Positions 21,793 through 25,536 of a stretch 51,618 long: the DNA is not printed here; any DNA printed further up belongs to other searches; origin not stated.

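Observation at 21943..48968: Cluster of giant, N-terminally anchored multidomain proteins that share an unrecognised C-terminal module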

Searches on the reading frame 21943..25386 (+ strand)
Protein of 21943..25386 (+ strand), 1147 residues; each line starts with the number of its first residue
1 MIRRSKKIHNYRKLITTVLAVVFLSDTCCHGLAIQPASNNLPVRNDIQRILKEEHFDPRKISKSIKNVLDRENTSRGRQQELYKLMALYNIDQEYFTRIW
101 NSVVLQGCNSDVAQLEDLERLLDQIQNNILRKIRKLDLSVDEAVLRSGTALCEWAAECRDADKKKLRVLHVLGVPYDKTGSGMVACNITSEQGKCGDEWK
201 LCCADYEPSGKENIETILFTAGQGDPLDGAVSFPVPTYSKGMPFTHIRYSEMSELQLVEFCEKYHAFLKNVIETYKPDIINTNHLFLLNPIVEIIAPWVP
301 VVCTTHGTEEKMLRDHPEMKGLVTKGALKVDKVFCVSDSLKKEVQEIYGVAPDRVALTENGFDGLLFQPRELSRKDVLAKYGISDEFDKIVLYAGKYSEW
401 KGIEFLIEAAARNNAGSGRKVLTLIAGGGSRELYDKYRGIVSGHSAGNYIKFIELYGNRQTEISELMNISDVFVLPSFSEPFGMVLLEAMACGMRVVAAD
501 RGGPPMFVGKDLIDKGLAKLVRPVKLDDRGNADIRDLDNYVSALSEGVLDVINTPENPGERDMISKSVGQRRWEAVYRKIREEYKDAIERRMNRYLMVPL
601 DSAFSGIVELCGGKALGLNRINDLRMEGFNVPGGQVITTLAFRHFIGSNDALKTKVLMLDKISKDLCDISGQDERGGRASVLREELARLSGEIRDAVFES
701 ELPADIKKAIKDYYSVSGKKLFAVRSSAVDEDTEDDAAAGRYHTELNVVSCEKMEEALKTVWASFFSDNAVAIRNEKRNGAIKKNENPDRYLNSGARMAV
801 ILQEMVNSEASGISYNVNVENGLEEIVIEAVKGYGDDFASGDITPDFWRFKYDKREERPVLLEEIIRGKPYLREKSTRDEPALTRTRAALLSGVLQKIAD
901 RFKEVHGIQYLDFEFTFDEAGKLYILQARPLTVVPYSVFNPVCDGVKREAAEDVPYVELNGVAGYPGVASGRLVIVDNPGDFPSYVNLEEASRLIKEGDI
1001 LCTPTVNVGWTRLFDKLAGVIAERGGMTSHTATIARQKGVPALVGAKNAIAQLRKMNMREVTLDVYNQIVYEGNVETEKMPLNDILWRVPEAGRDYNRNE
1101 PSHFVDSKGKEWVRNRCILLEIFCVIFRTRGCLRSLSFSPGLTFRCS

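Call 4: search_protein_families(library=pfam, proteins=[window:21943-25386:+], max_evalue=0.01)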
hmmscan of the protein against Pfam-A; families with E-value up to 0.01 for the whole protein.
window:21943-25386:+ (1147 aa): 6 families
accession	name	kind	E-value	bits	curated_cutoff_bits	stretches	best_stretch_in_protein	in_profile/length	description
PF01326.24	PPDK_N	-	6.2e-51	174.1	27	1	609-934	2-312/328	Pyruvate phosphate dikinase, AMP/ATP-binding domain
PF00534.26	Glycos_transf_1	-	3e-25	89.2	26.4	1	385-510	12-133/172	Glycosyl transferases group 1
PF13692.12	Glyco_trans_1_4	-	8.3e-21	75.2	27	1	389-511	2-120/142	Glycosyl transferases group 1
PF00391.29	PEP-utilizers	-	8.1e-19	67.4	23.1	1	995-1066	1-70/72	PEP-utilising enzyme, mobile domain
PF13439.12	Glyco_transf_4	-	1.5e-12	48.3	28.5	1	265-363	61-167/170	Glycosyltransferase Family 4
PF20706.3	GT4-conflict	-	1.2e-08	34.8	26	1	390-530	199-342/385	Family 4 Glycosyltransferase in conflict systems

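Call 6: search_protein_families(library=ncbifam, proteins=[window:21943-25386:+], max_evalue=0.01)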
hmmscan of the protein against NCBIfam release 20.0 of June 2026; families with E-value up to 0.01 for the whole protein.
window:21943-25386:+ (1147 aa): 55 families (the best 25 are shown)
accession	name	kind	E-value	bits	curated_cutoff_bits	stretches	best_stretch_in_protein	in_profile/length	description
NF005057.0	PRK06464.1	equivalog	2.5e-61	207.7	598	1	599-1079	9-469/798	phosphoenolpyruvate synthase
TIGR01418.1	PEP_synth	equivalog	5.2e-59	200.4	739.75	1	607-1079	12-465/784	pyruvate, water dikinase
NF052631.1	prodigiosin_PigC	equivalog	5.4e-48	163.5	1300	2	610-934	15-300/883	prodigiosin ligase PigC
NF041857.1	RIF_Ptrans_rph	equivalog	4.2e-45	154.4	999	2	608-934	14-313/864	rifamycin-inactivating phosphotransferase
NF004877.0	PRK06241.1-2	subfamily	4.9e-45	154.1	866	2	608-934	16-315/869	phosphoenolpyruvate synthase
NF004881.0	PRK06241.2-2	equivalog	9.4e-45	153.2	883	2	608-933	16-312/898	phosphoenolpyruvate synthase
NF004878.0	PRK06241.1-3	subfamily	5.3e-43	147.2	945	2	611-934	19-314/891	phosphoenolpyruvate synthase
NF052632.1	undecylprod_RedH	equivalog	1.5e-39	135.7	1350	2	607-937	13-299/880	undecylprodigiosin ligase RedH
NF004880.0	PRK06241.2-1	equivalog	2.1e-39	135.1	972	2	600-948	7-295/837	phosphoenolpyruvate synthase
NF004879.0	PRK06241.1-4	equivalog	5.6e-39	133.9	976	2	608-934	16-315/868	phosphoenolpyruvate synthase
NF004882.0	PRK06241.2-3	equivalog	7.9e-31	106.9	850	2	710-935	90-280/827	phosphoenolpyruvate synthase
NF000283.1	RPH_KJ151292.1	equivalog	3.4e-28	98.3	1700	2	603-934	13-316/865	rifamycin-inactivating phosphotransferase Rph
NF004883.0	PRK06241.2-4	equivalog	6.5e-28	97.4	1063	2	601-935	22-331/928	phosphoenolpyruvate synthase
TIGR02149.1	glgA_Coryne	subfamily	2.9e-26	92.5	302.4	1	325-552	139-353/391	glycogen synthase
TIGR03999.1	thiol_BshA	equivalog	2e-21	76.3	273.7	1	298-509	113-312/375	N-acetyl-alpha-D-glucosaminyl L-malate synthase BshA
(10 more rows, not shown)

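Call 95: search_protein_families(library=padloc, proteins=[window:21943-25386:+], max_evalue=0.001)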
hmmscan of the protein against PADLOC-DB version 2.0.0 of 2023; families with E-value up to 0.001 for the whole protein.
window:21943-25386:+ (1147 aa): 0 families
